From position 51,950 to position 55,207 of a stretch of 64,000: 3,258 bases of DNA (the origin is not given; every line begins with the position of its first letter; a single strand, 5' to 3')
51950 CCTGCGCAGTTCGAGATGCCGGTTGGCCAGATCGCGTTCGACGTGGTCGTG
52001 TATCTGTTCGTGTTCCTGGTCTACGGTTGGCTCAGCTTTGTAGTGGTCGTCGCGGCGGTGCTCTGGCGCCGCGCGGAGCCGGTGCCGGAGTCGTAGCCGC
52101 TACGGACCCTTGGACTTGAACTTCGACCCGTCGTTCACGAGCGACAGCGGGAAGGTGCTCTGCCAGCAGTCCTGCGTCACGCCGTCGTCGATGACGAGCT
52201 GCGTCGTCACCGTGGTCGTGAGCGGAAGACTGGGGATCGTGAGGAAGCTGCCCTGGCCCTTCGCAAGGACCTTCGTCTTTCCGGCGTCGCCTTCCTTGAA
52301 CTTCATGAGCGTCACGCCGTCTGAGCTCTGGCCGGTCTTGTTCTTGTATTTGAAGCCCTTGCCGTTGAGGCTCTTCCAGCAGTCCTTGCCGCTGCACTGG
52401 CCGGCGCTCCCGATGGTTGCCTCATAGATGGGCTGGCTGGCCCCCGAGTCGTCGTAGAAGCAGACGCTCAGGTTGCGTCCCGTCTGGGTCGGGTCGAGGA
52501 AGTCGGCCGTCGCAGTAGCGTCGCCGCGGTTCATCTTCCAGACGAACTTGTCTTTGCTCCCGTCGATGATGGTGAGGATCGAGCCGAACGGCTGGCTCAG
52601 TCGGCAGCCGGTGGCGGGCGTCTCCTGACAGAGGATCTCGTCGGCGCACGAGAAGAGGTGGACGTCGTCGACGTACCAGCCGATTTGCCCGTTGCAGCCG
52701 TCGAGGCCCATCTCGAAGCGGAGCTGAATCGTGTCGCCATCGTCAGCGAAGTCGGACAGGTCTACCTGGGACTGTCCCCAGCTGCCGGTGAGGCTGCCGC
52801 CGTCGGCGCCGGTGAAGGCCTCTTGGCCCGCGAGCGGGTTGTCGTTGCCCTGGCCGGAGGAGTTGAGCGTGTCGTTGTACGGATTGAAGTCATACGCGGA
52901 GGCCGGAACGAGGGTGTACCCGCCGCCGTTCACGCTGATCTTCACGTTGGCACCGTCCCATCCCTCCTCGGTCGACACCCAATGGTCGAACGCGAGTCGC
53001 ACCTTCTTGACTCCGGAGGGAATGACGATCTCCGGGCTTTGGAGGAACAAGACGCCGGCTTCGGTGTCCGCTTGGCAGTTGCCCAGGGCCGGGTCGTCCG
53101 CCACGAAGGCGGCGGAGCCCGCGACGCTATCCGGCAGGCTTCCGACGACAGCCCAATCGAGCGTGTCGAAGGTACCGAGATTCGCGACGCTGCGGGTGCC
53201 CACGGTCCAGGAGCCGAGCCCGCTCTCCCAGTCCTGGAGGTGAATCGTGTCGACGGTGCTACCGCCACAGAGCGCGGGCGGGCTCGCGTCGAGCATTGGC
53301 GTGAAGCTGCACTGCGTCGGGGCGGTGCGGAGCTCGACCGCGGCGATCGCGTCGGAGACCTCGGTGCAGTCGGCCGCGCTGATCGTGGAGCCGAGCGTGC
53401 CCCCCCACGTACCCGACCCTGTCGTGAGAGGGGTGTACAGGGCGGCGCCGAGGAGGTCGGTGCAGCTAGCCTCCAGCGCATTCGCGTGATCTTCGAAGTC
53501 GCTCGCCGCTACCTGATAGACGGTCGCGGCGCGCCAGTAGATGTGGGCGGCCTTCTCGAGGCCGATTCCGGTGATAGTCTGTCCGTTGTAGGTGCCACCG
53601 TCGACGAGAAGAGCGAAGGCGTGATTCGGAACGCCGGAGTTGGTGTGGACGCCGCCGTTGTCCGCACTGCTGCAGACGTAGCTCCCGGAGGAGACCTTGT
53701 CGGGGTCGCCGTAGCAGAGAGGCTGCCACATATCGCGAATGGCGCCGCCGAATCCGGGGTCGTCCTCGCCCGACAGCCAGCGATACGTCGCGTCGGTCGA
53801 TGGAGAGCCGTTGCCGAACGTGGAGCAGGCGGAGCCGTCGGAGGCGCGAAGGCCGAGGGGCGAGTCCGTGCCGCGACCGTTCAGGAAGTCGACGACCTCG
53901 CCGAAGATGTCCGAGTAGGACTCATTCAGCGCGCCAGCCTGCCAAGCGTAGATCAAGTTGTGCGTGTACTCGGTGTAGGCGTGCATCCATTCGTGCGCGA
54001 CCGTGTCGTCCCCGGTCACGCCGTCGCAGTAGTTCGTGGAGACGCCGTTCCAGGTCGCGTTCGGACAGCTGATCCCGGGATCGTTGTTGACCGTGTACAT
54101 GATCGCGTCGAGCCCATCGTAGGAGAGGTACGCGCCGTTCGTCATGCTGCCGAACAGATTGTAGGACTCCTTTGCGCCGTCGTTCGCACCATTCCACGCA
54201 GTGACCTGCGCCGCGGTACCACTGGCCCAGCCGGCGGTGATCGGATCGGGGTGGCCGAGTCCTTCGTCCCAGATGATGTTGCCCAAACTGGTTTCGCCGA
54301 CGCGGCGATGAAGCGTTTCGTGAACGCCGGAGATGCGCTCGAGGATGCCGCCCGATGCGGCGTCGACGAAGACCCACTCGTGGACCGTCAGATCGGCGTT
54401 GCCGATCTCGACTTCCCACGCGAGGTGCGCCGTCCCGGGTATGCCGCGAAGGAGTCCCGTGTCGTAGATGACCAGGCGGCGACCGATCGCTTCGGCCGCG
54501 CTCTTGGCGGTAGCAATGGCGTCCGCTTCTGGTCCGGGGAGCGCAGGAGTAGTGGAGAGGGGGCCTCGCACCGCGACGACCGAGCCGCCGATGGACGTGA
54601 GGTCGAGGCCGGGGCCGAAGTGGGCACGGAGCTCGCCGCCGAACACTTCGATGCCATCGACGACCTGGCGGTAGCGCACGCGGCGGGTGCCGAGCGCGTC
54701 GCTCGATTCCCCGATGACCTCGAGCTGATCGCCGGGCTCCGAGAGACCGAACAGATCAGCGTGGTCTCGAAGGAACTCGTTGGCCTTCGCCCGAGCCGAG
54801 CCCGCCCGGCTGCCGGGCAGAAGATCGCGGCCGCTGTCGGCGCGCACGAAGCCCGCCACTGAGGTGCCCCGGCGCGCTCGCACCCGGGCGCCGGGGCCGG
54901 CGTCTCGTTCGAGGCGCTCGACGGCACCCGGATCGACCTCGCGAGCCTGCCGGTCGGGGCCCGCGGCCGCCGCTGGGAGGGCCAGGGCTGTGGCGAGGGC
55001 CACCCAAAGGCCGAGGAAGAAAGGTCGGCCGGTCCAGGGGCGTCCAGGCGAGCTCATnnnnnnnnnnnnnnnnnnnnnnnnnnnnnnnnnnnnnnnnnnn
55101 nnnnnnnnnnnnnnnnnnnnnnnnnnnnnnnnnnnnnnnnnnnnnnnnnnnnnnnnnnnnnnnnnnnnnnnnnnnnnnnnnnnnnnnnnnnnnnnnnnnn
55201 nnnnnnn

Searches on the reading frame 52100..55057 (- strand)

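Call 69: search_protein_families(library=pfam, proteins=[window:52100-55057:-], max_evalue=0.0001)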
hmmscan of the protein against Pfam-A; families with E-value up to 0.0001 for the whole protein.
window:52100-55057:- (985 aa): 3 families
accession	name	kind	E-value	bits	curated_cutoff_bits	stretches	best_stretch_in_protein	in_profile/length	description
PF02868.21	Peptidase_M4_C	-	6.5e-28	98.1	24.4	1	367-538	2-148/165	Thermolysin metallopeptidase, alpha-helical domain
PF07504.19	FTP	-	1.7e-09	37.8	21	1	110-160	1-51/51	Fungalysin/Thermolysin Propeptide Motif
PF20773.4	InhA-like_MAM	-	2.8e-05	24.2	26.9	0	685-801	64-162/191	Immune inhibitor A-like, MAM domain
